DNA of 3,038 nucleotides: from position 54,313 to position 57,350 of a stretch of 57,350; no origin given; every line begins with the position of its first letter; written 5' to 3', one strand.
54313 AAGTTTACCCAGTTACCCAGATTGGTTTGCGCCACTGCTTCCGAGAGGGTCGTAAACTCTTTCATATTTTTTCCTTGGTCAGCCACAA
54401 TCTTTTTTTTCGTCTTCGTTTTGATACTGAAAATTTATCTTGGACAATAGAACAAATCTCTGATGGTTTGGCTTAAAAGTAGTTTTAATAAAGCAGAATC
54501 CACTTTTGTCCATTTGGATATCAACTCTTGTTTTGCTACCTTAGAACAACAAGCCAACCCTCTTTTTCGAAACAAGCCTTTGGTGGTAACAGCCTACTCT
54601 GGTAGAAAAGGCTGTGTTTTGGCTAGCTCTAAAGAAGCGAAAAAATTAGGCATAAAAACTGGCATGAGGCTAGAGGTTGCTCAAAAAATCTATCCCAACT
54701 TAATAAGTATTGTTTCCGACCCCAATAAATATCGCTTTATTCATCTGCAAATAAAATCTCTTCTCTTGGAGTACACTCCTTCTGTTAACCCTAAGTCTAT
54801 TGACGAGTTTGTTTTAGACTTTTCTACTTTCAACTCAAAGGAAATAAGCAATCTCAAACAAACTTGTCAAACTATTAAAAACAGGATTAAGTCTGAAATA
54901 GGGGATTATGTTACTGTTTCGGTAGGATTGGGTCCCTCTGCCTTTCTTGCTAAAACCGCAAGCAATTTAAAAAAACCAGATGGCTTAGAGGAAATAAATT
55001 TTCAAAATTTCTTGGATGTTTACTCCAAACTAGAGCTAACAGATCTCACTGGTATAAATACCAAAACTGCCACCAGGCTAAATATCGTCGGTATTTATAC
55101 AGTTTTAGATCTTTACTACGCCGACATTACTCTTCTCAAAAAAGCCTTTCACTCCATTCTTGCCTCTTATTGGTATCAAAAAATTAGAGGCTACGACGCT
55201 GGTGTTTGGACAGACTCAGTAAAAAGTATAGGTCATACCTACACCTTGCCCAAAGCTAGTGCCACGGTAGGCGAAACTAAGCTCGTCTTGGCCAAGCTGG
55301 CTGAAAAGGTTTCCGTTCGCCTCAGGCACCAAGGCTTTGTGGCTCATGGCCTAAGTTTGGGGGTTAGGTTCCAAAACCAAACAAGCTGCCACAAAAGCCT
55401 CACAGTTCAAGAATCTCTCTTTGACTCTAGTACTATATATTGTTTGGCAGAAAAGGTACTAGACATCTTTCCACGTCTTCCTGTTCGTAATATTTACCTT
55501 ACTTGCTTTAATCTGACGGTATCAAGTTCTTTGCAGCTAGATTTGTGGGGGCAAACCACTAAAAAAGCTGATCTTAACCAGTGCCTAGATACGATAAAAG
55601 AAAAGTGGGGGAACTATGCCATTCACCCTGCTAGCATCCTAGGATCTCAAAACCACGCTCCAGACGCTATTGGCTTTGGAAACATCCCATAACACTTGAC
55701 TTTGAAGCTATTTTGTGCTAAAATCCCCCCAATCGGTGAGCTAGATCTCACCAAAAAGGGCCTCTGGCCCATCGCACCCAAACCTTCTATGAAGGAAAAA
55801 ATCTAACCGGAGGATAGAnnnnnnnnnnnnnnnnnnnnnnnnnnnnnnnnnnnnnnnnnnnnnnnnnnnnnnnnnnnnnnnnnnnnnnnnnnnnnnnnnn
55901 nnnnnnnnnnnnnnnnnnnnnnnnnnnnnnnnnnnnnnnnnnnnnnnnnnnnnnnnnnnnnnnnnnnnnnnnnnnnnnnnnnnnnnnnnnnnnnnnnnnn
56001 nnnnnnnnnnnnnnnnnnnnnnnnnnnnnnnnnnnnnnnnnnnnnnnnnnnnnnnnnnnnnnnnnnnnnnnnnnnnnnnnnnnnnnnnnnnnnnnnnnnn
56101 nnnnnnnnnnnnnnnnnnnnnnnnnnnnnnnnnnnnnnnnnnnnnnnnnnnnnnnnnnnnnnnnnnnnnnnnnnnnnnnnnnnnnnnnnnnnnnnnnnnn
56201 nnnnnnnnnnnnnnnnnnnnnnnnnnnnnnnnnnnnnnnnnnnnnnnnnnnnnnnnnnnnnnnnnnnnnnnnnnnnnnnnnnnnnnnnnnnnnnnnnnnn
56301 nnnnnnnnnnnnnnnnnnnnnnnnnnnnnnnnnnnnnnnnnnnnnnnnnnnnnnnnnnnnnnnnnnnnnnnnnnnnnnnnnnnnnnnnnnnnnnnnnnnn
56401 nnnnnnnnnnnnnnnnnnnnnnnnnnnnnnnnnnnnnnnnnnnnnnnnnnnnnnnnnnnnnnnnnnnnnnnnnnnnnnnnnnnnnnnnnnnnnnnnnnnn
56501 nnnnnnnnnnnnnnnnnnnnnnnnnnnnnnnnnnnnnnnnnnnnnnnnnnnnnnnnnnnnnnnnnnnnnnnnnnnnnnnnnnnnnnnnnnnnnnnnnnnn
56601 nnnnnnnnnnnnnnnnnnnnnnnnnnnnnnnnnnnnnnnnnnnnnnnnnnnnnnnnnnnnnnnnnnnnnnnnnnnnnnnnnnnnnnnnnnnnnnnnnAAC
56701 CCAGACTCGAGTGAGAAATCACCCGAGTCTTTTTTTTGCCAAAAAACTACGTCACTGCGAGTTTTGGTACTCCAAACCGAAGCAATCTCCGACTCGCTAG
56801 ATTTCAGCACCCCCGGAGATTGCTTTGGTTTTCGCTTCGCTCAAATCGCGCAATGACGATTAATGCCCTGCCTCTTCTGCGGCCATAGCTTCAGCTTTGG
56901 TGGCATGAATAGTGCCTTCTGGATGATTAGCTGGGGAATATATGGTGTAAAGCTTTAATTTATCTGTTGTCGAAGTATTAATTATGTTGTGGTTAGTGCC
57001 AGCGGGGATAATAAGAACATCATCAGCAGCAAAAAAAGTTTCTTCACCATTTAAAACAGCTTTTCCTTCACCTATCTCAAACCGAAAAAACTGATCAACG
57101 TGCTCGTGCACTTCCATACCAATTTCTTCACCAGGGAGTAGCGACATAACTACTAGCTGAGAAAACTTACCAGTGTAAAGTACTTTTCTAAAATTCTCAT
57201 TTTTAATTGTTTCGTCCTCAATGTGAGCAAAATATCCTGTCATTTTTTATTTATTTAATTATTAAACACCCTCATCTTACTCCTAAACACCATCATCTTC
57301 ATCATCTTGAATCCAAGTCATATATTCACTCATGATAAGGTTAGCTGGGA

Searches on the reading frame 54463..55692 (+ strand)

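Call 82: search_protein_families(library=pfam, proteins=[window:54463-55692:+], max_evalue=0.01)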
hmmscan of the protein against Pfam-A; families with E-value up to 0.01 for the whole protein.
window:54463-55692:+ (409 aa): 2 families
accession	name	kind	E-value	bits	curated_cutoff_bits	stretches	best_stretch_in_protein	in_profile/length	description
PF00817.25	IMS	-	9.1e-33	113.7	23.2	1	18-168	1-148/148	impB/mucB/samB family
PF11799.13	IMS_C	-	3.8e-15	56.7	20.7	1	254-361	2-109/109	impB/mucB/samB family C-terminal domain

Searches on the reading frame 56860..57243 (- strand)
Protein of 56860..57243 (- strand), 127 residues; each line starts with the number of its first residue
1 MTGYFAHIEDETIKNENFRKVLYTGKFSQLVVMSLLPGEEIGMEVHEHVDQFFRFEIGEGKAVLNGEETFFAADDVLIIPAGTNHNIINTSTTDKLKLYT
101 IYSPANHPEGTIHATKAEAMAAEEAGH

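Call 82: search_protein_families(library=pfam, proteins=[window:56860-57243:-], max_evalue=0.01)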
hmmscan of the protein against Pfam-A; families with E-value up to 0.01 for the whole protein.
window:56860-57243:- (127 aa): 1 family
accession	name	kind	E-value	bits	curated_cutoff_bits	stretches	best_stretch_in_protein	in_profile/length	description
PF07883.17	Cupin_2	-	3.6e-13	49.5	27.2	1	32-102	2-70/70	Cupin domain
